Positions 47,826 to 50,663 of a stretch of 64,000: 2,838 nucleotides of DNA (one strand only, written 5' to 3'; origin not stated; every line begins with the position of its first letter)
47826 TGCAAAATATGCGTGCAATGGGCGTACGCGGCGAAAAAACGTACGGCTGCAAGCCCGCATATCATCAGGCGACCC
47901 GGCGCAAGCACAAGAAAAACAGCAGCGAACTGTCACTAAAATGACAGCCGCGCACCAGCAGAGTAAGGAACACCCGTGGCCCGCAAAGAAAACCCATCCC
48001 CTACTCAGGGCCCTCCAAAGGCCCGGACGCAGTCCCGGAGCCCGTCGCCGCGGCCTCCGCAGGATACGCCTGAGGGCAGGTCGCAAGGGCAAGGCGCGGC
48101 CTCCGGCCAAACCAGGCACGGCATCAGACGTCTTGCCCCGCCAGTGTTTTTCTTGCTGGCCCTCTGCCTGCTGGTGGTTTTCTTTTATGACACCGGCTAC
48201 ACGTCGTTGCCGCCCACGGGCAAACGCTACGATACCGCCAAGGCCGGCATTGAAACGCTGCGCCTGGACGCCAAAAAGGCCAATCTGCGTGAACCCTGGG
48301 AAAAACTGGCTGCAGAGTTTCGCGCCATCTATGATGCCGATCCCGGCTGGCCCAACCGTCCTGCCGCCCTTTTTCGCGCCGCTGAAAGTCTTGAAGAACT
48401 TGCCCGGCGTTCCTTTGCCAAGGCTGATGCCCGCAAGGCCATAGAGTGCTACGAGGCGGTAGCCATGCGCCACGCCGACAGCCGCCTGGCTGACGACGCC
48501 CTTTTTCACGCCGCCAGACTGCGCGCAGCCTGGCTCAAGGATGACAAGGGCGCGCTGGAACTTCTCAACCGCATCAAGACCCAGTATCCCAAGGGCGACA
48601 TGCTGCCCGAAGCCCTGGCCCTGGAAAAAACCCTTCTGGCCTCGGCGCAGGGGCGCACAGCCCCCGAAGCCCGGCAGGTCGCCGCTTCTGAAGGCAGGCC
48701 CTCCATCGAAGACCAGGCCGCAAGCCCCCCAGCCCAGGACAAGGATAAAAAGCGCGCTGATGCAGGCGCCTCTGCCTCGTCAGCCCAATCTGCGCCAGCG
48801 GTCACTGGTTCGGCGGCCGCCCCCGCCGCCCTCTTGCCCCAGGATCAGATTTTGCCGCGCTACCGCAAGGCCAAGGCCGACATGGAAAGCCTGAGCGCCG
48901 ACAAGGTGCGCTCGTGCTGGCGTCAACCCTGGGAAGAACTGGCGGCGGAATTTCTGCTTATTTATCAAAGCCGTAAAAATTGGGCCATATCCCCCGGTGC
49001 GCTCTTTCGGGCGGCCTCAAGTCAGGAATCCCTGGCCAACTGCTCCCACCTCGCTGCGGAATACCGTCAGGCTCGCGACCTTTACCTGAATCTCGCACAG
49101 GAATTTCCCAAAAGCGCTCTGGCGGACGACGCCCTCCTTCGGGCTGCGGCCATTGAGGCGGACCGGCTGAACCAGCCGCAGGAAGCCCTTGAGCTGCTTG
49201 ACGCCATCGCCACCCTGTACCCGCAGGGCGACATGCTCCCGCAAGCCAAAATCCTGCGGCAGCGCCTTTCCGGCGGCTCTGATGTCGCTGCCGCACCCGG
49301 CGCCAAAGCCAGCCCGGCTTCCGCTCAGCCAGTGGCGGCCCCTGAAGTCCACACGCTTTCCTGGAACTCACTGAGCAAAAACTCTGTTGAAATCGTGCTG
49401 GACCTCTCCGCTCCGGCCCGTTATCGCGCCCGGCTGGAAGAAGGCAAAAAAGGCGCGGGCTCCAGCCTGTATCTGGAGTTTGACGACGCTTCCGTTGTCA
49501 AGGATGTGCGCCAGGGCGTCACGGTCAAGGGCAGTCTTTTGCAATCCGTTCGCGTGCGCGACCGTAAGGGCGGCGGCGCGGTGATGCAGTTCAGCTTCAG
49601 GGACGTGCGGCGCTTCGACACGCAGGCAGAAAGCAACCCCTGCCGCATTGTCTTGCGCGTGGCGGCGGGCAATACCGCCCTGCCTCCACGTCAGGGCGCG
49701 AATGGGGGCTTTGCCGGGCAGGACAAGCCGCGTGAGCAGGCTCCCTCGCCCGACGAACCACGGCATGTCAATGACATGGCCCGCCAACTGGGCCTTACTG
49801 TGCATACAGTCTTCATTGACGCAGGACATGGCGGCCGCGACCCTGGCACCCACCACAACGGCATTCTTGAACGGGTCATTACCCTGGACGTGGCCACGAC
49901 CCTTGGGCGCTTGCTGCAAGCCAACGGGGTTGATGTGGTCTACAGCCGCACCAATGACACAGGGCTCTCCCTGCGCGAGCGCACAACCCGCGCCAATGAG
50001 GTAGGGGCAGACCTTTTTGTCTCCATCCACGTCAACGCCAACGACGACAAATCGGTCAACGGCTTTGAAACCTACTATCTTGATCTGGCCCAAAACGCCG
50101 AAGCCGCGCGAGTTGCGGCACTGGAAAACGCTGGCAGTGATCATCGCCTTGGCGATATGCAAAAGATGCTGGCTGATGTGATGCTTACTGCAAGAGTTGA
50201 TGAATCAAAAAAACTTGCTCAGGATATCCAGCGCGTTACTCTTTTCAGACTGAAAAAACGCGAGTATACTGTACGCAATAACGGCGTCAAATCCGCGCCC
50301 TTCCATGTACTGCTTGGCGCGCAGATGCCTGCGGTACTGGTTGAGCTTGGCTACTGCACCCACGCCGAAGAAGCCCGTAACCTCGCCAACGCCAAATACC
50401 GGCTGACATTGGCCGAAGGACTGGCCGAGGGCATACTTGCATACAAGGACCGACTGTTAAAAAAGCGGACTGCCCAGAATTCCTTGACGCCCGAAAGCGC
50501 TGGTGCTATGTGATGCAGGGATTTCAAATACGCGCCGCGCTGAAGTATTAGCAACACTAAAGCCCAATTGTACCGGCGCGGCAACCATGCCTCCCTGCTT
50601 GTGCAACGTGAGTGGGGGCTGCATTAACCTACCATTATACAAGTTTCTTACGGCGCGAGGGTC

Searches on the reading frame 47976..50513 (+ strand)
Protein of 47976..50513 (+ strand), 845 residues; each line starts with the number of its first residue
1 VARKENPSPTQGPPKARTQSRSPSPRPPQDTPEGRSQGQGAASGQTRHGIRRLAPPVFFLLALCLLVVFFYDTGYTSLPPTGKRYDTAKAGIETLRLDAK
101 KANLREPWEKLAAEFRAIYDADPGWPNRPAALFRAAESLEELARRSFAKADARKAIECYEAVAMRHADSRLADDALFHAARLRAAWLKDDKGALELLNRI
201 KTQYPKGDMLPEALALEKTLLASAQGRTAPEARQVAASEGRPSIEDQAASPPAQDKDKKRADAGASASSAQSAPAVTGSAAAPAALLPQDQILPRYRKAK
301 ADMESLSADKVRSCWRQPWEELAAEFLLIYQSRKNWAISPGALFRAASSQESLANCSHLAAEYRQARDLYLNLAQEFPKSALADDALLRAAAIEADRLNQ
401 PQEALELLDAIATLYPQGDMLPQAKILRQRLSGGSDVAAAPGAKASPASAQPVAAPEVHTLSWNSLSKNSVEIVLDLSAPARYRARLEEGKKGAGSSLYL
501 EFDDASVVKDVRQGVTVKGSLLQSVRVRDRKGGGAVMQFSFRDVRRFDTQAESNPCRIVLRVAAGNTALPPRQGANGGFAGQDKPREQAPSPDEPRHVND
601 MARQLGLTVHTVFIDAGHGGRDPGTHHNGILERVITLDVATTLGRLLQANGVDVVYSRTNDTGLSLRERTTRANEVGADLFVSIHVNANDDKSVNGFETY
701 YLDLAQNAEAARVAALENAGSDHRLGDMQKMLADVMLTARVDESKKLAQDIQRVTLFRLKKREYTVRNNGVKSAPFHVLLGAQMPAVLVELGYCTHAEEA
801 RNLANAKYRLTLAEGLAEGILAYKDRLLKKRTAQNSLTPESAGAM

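Call 30: search_protein_families(library=pfam, proteins=[window:47976-50513:+], max_evalue=0.001)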
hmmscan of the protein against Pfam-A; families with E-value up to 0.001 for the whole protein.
window:47976-50513:+ (845 aa): 2 families
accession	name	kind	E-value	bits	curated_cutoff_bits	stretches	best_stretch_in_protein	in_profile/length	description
PF01520.23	Amidase_3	-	2e-48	165.1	27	1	612-821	1-173/174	N-acetylmuramoyl-L-alanine amidase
PF13174.12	TPR_6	-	2.7e-10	40.6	26.3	0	174-206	1-32/33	Tetratricopeptide repeat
